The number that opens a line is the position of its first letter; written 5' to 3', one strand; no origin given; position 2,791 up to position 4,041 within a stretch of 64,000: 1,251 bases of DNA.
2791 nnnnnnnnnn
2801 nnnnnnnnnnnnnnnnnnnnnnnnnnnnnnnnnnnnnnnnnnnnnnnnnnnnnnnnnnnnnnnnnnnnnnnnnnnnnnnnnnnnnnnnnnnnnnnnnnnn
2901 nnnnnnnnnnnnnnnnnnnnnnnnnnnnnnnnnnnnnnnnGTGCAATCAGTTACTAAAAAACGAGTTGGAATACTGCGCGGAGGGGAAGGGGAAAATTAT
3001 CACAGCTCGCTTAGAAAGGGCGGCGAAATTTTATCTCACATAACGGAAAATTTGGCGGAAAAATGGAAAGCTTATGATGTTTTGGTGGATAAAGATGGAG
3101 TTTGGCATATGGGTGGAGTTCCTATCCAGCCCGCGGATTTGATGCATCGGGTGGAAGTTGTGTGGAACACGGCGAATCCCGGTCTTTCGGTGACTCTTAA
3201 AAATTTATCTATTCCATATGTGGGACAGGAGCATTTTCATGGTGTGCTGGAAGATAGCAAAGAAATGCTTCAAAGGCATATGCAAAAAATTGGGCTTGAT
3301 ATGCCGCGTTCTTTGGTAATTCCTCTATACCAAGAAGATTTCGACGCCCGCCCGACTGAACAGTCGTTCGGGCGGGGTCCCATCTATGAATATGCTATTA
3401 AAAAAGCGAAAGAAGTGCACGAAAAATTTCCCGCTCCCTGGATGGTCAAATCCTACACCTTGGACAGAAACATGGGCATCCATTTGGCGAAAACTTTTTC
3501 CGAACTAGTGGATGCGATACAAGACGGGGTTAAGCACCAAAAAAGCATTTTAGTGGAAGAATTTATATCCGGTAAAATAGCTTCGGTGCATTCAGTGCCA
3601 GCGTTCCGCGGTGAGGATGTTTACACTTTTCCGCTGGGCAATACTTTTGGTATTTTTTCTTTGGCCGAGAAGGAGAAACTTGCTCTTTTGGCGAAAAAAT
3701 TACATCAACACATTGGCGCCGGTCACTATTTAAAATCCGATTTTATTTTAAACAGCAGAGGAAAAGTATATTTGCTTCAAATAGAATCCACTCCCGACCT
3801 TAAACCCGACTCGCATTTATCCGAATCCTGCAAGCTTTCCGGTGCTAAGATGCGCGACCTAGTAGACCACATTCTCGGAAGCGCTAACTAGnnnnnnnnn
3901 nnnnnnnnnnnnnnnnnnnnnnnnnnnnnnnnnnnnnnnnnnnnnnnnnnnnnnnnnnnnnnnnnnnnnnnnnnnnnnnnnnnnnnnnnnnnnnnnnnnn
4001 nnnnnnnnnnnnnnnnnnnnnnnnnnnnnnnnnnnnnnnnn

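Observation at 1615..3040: Insertion at the 5' end of ddl: own promoter, GC-rich 92-aa ORF, a duplicated ddl promoter and first 27 codons, and a mini protein-kinase-like gene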

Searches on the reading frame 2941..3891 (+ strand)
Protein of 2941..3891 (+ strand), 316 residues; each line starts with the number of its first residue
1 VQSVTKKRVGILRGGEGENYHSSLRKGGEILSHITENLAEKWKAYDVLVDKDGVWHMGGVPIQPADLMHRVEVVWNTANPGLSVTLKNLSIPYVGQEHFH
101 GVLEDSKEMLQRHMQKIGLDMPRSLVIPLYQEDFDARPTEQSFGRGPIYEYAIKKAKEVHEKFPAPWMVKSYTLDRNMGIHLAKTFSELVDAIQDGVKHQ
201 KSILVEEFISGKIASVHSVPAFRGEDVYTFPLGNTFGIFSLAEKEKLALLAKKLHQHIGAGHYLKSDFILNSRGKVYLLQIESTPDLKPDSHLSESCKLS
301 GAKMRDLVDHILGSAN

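Call 6: search_protein_families(library=pfam, proteins=[window:2941-3891:+], max_evalue=1)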
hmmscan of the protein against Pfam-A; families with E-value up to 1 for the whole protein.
window:2941-3891:+ (316 aa): 3 families
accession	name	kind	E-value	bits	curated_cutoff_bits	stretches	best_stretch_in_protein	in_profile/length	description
PF07478.18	Dala_Dala_lig_C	-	2.4e-13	50.5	24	2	154-212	26-84/204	D-ala D-ala ligase C-terminus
PF03133.20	TTL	-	0.00011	22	20.1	2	143-209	66-106/292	Tubulin-tyrosine ligase family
PF01071.24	GARS_A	-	0.021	15.1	27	1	153-231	26-109/194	Phosphoribosylglycinamide synthetase, ATP-grasp (A) domain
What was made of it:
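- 2926..3891 (+): Functional ddl-like ATP-grasp ligase gene with its own extended -10 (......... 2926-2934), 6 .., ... at 2941. 316 aa. Pfam PF07478, 50.5 bits against a cut-off of 24 (call 6).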

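Call 42: find_homologous_proteins(query=window:2941-3888:+, max_evalue=1e-30)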
Query window:2941-3888:+ (316 aa): 635 proteins with E <= 1e-30 among 1514 candidates; the best 120 are listed.
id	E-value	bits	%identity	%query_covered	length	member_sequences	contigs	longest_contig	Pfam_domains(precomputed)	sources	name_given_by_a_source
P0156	1.1e-210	716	100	100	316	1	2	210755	PF07478.19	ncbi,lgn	ncbi:MAG: hypothetical protein WAV15_03490 [Minisyncoccia bacterium]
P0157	5.5e-148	511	73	99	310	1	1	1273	PF07478.19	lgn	-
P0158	2.8e-146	505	71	98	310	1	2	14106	PF07478.19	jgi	jgi:D-alanine-D-alanine ligase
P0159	2.4e-142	492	70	98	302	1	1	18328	PF07478.19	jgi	jgi:D-alanine-D-alanine ligase-like ATP-grasp enzyme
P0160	2.5e-138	479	68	97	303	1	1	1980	PF07478.19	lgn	-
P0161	2.8e-137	475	68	97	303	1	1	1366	PF07478.19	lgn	-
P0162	1.6e-133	463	67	100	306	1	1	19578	PF07478.19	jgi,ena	-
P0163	3.0e-133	462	65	100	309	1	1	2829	PF07478.19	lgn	-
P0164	4.3e-133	462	67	100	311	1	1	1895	PF07478.19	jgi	-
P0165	2.6e-132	459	65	100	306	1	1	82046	PF07478.19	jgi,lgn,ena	-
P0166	7.2e-132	458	65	97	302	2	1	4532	PF07478.19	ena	-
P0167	1.0e-131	457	64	98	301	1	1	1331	PF03133.21,PF07478.19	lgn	-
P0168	1.2e-131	457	63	100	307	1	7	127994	PF07478.19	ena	-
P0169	1.7e-131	456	66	98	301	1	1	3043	PF07478.19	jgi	jgi:hypothetical protein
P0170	4.2e-131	455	68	94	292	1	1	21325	PF07478.19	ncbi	-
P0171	8.9e-131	454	62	98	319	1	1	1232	PF07478.19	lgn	-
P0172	1.3e-130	453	63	100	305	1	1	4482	PF07478.19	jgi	jgi:D-alanine-D-alanine ligase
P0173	1.7e-130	453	66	98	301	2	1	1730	PF07478.19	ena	-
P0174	2.2e-130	453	66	98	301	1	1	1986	PF07478.19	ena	-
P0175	4.0e-130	452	66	98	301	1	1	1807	PF07478.19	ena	-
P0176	4.7e-130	452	64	100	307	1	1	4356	PF07478.19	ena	-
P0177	2.9e-129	449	66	97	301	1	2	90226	PF07478.19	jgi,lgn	jgi:D-alanine-D-alanine ligase-like ATP-grasp enzyme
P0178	4.5e-129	448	66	98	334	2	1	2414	PF07478.19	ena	-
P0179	1.2e-128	447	62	100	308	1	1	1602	PF07478.19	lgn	-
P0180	2.0e-128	446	64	100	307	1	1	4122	PF07478.19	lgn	-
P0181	2.4e-128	446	63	99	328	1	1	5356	PF07478.19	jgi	jgi:D-alanine-D-alanine ligase-like ATP-grasp enzyme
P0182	4.1e-128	445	65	98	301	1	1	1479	PF07478.19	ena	-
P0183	4.6e-128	445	63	98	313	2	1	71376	PF07478.19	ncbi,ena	ncbi:MAG: hypothetical protein WCP17_00020 [bacterium]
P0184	9.8e-128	444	63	100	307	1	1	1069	PF07478.19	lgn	-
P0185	1.5e-127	443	63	100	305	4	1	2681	PF07478.19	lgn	-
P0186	1.5e-127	443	60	99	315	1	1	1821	PF07478.19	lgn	-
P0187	1.8e-127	443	63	98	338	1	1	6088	PF07478.19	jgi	jgi:D-alanine-D-alanine ligase-like ATP-grasp enzyme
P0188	4.9e-127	442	65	98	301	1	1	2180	PF07478.19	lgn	-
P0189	5.5e-127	442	65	97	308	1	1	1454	PF07478.19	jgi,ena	-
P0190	5.6e-127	441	62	99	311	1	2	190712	PF07478.19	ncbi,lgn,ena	-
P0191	7.0e-127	441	64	98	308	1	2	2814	PF07478.19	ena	-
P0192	7.9e-127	441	63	99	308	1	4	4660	PF07478.19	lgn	-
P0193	1.2e-126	440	64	100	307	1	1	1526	PF07478.19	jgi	jgi:D-alanine-D-alanine ligase-like ATP-grasp enzyme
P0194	1.3e-126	440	63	99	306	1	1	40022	PF07478.19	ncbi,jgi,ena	ncbi:MAG: hypothetical protein WCT44_03645 [Candidatus Paceibacterota bacterium]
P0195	2.2e-126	440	62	99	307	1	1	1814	PF07478.19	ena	-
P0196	2.3e-126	439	64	99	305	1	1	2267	PF07478.19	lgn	-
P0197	2.6e-126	439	65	97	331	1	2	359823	PF07478.19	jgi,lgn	jgi:D-alanine-D-alanine ligase-like ATP-grasp enzyme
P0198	4.4e-126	439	63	98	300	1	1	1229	PF07478.19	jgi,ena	-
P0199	9.3e-126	437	63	100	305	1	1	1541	PF07478.19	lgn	-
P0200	1.0e-125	437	63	100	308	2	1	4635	PF07478.19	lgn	-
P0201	1.8e-125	437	62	98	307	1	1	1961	PF07478.19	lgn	-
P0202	3.0e-125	436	64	99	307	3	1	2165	PF07478.19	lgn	-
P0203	3.6e-125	436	63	99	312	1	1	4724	PF07478.19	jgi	jgi:D-alanine-D-alanine ligase-like ATP-grasp enzyme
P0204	3.9e-125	435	62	97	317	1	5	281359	PF07478.19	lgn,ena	-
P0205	6.6e-125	435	61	98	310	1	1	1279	PF07478.19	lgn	-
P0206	7.9e-125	434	63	98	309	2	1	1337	PF07478.19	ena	-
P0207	1.4e-124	434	63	98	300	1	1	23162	PF07478.19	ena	-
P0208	1.6e-124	433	62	100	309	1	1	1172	PF07478.19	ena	-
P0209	1.6e-124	433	60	100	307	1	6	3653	PF07478.19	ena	-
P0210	1.6e-124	433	61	99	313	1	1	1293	PF07478.19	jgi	jgi:D-alanine-D-alanine ligase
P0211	2.2e-124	433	62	100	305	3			PF07478.19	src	-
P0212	2.3e-124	433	61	100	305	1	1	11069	PF07478.19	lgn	-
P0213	2.4e-124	433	63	98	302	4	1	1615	PF07478.19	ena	-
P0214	3.5e-124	432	63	98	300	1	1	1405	PF07478.19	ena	-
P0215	3.5e-124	432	62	98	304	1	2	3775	PF07478.19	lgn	-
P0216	4.3e-124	432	63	99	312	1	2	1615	PF07478.19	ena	-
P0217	4.3e-124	432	62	98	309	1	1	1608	PF07478.19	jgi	jgi:D-alanine-D-alanine ligase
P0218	4.9e-124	432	63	97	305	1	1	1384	PF07478.19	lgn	-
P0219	6.9e-124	431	63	98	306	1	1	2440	PF07478.19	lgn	-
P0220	8.9e-124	431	61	99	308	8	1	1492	PF07478.19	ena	-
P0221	1.1e-123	431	61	98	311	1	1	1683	PF07478.19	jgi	jgi:D-alanine-D-alanine ligase-like ATP-grasp enzyme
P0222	2.2e-123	430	63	100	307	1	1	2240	PF07478.19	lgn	-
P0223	2.3e-123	430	61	96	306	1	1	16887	PF07478.19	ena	-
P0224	2.3e-123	430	62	98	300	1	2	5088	PF07478.19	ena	-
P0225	2.4e-123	430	62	99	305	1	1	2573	PF07478.19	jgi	-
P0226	3.0e-123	429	60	98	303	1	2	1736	PF03133.21,PF07478.19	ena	-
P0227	3.7e-123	429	61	99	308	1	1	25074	PF07478.19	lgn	-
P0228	5.4e-123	428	61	98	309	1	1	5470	PF07478.19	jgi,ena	-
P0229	1.0e-122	428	62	100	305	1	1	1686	PF07478.19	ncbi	-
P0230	1.1e-122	427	62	97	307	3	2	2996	PF07478.19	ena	-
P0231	1.2e-122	427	61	100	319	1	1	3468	PF07478.19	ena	-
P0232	1.4e-122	427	59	99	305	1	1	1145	PF07478.19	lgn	-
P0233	1.6e-122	427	64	93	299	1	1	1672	PF07478.19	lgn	-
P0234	2.5e-122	426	62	98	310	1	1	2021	PF07478.19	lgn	-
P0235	2.5e-122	426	62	100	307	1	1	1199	PF07478.19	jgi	-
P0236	3.1e-122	426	62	98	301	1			PF07478.19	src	-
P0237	3.8e-122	426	62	98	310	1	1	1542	PF07478.19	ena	-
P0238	6.7e-122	425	61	98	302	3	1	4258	PF07478.19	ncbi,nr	ncbi:hypothetical protein KKG24_01480 [Patescibacteria group bacterium]|nr:hypothetical protein [Pat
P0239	7.7e-122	425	59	100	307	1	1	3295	PF07478.19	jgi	jgi:D-alanine-D-alanine ligase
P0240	8.0e-122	425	61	99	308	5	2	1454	PF07478.19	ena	-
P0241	8.3e-122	424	61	99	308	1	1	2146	PF07478.19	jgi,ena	-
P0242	9.2e-122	424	61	99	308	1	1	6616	PF07478.19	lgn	-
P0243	1.0e-121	424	61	98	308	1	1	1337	PF07478.19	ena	-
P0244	1.0e-121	424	62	97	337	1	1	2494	PF07478.19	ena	-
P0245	1.4e-121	424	59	99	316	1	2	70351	PF07478.19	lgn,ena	-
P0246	1.5e-121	424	61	99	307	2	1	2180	PF07478.19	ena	-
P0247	1.7e-121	424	60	99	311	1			PF07478.19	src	-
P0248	1.8e-121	423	61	100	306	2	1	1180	PF07478.19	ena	-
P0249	2.0e-121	423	61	99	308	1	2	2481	PF07478.19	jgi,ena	-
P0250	2.0e-121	423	59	99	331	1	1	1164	PF07478.19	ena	-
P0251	2.0e-121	423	60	100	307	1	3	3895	PF07478.19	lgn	-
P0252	2.5e-121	423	61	100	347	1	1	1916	PF07478.19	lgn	-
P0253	2.6e-121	423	62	98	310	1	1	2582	PF07478.19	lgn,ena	-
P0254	2.7e-121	423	60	99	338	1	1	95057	PF07478.19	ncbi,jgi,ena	ncbi:MAG: hypothetical protein WC870_02110 [Candidatus Paceibacterota bacterium]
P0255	4.6e-121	422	61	97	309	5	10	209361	PF07478.19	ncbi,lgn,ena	ncbi:MAG: hypothetical protein AAB623_02160 [Patescibacteria group bacterium]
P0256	4.7e-121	422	62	98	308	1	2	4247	PF07478.19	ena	-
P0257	5.7e-121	422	63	97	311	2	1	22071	PF07478.19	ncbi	-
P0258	6.0e-121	422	61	98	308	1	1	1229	PF07478.19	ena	-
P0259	6.3e-121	422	60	99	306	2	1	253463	PF07478.19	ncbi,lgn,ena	ncbi:MAG: hypothetical protein WC884_00350 [Candidatus Paceibacterota bacterium]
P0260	7.0e-121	421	60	99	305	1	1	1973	PF07478.19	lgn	-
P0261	7.7e-121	421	61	100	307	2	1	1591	PF07478.19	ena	-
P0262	7.9e-121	421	61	99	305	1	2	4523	PF07478.19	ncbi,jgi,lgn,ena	-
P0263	8.1e-121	421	62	98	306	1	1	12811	PF07478.19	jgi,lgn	jgi:D-alanine-D-alanine ligase-like ATP-grasp enzyme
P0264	1.1e-120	421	61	99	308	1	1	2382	PF07478.19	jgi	jgi:D-alanine-D-alanine ligase-like ATP-grasp enzyme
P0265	1.4e-120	420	60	97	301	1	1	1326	PF07478.19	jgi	jgi:D-alanine-D-alanine ligase-like ATP-grasp enzyme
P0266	1.4e-120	420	61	97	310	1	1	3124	PF07478.19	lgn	-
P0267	1.5e-120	420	61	98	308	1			PF07478.19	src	-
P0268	1.5e-120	420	61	97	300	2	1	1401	PF07478.19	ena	-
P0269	1.9e-120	420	62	99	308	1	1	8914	PF03133.21,PF07478.19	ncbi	-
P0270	2.4e-120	420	61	98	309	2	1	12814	PF07478.19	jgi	jgi:D-alanine-D-alanine ligase-like ATP-grasp enzyme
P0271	2.5e-120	420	60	99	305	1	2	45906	PF07478.19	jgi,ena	jgi:D-alanine-D-alanine ligase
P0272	2.6e-120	420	59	100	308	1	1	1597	PF07478.19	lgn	-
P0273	3.2e-120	419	60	99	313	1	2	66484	PF07478.19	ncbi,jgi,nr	ncbi:MAG TPA: hypothetical protein VGO63_03500 [Candidatus Paceibacterota bacterium]|jgi:D-alanine-D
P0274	4.2e-120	419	59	100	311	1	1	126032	PF07478.19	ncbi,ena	-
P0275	4.2e-120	419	61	96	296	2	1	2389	PF07478.19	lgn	-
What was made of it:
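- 2926..3891 (+): 635 homologues at E<=1e-30, the closest at 73% (call 42).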

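Call 43: find_encoding_contigs(protein=P0158, flank=5000, max_places=2)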
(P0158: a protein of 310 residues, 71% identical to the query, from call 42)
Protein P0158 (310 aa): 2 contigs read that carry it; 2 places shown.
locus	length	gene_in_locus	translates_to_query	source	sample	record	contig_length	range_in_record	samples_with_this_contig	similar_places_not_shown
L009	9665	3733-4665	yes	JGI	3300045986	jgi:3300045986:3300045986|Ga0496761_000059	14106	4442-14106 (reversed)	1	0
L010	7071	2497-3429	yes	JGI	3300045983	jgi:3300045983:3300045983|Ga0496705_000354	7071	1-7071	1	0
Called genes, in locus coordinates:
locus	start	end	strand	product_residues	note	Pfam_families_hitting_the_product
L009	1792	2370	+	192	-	PF00961:LAGLIDADG_1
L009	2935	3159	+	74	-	-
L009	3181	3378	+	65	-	-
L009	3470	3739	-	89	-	-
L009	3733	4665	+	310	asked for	PF07478:Dala_Dala_lig_C (weak)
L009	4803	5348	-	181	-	PF00080:Sod_Cu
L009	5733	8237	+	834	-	PF07517:SecA_DEAD, PF01043:SecA_PP_bind, PF21090:P-loop_SecA, PF07516:SecA_SW, PF02810:SEC-C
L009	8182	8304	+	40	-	-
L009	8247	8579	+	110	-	PF07866:DUF1653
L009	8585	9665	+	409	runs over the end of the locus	PF08245:Mur_ligase_M, PF02875:Mur_ligase_C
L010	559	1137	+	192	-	PF00961:LAGLIDADG_1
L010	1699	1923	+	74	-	-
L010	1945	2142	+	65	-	-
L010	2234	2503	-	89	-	-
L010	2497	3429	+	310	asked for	PF07478:Dala_Dala_lig_C (weak)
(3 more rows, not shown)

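Call 44: find_encoding_contigs(protein=P0159, flank=5000, max_places=2)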
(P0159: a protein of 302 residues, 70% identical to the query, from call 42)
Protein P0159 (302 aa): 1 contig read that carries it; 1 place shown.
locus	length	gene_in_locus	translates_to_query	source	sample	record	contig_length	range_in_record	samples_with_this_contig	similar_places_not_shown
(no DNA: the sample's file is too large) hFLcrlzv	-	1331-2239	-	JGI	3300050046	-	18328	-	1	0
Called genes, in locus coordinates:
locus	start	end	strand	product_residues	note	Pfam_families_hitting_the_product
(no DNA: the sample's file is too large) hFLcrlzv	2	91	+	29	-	?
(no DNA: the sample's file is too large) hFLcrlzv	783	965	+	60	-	-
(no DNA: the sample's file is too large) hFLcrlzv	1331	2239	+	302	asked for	PF07478:Dala_Dala_lig_C (weak)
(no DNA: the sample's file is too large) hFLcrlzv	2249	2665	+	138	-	PF00903:Glyoxalase, PF22677:Ble-like_N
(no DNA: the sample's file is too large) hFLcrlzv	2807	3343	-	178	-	PF00080:Sod_Cu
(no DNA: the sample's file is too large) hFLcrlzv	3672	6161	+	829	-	PF07517:SecA_DEAD, PF01043:SecA_PP_bind, PF21090:P-loop_SecA, PF07516:SecA_SW, PF02810:SEC-C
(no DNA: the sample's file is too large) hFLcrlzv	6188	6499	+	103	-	PF07866:DUF1653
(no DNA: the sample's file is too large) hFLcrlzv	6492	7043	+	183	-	PF01725:Ham1p_like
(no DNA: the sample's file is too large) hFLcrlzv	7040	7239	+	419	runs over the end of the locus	PF08245:Mur_ligase_M, PF02875:Mur_ligase_C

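Call 45: find_encoding_contigs(protein=P0157, flank=5000, max_places=2)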
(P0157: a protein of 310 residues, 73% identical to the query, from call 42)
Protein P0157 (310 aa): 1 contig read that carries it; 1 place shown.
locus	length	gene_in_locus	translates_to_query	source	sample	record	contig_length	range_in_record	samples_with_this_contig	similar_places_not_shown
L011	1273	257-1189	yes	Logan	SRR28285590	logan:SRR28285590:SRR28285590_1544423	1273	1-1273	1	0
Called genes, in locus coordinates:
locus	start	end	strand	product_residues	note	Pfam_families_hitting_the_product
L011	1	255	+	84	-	?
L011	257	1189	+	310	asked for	PF07478:Dala_Dala_lig_C (faint)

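Call 66: search_protein_families(library=ncbifam, proteins=[window:2941-3891:+], max_evalue=0.1)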
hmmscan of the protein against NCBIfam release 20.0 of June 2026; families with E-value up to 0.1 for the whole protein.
window:2941-3891:+ (316 aa): 28 families (the best 25 are shown)
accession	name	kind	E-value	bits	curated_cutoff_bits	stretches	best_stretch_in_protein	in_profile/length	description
TIGR01205.1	D_ala_D_alaTIGR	subfamily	2.5e-18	66.1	245.65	2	242-315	244-317/318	D-alanine--D-alanine ligase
NF002378.0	PRK01372.1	subfamily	1.1e-16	60.4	243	2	4-212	4-182/305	D-alanine--D-alanine ligase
NF002528.0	PRK01966.1-4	subfamily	1.2e-13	50.6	262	2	87-212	122-232/366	D-alanine--D-alanine ligase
NF011169.0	PRK14571.1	equivalog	2.3e-11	43.6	404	2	8-217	2-178/300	D-alanyl-alanine synthetase A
NF002527.0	PRK01966.1-3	equivalog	5.2e-11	42.3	310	2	155-215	147-207/332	D-alanine--D-alanine ligase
NF000091.3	D_ala_D_ser_VanG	exception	8.9e-10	37.9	495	1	152-211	161-220/344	D-alanine--D-serine ligase VanG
NF000206.1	D_ala_D_lac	equivalog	4.5e-08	32.5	550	1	6-73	3-67/342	D-alanine--(R)-lactate ligase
NF002526.0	PRK01966.1-2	equivalog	2.6e-07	29.8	449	1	141-212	154-225/362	D-alanine--D-alanine ligase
NF000207.3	D_ala_D_ser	equivalog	1.5e-06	27.6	520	1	240-313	264-337/342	D-alanine--D-serine ligase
NF011168.0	PRK14570.1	equivalog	2.1e-06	27.4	505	1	156-212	163-219/364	D-alanyl-alanine synthetase A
NF011167.0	PRK14569.1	equivalog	4.2e-06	26.3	410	1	246-314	224-294/296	D-alanyl-alanine synthetase A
NF002525.0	PRK01966.1-1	equivalog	8.5e-06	24.9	457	1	5-57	2-51/364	D-alanine--D-alanine ligase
NF012217.1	D_ala_D_lac_VanA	exception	1.6e-05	24.3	775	0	7-61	4-55/343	D-alanine--(R)-lactate ligase VanA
NF012215.1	D_ala_D_lac_VanD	exception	2.3e-05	23.9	700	0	6-63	3-57/343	D-alanine--(R)-lactate ligase VanD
NF000036.1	D_ala_D_ser_VanE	exception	0.00028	20.1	700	1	88-311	114-336/352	D-alanine--D-serine ligase VanE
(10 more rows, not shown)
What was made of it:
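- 2926..3891 (+): Below the NCBIfam Ddl cut-offs (call 66).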

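Call 100: find_encoding_contigs(protein=P0162, flank=5000, max_places=1)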
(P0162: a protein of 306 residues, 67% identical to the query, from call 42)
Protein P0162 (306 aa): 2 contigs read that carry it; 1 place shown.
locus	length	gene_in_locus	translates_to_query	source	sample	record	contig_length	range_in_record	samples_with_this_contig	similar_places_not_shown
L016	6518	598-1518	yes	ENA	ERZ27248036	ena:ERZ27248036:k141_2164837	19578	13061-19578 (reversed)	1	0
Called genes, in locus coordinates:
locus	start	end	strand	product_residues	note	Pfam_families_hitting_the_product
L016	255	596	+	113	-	-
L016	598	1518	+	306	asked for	PF07478:Dala_Dala_lig_C (weak)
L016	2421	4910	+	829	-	PF07517:SecA_DEAD, PF01043:SecA_PP_bind, PF21090:P-loop_SecA, PF07516:SecA_SW, PF02810:SEC-C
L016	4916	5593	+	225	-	PF07819:PGAP1 (weak)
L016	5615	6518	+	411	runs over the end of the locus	PF08245:Mur_ligase_M, PF02875:Mur_ligase_C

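Call 101: find_encoding_contigs(protein=P0170, flank=5000, max_places=1)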
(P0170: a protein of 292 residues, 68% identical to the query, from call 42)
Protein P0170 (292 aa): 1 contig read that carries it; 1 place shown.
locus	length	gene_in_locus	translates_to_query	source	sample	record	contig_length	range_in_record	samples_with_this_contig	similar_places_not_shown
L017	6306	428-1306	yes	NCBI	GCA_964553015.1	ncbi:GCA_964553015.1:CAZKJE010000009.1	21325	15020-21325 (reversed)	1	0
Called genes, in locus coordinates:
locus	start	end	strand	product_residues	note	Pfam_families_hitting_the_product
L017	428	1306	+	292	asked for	PF07478:Dala_Dala_lig_C (faint)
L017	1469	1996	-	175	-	PF00080:Sod_Cu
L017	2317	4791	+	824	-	PF07517:SecA_DEAD, PF01043:SecA_PP_bind, PF21090:P-loop_SecA, PF07516:SecA_SW, PF02810:SEC-C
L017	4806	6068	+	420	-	PF08245:Mur_ligase_M, PF02875:Mur_ligase_C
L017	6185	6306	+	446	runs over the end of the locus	PF21799:MurD-like_N (faint), PF08245:Mur_ligase_M, PF02875:Mur_ligase_C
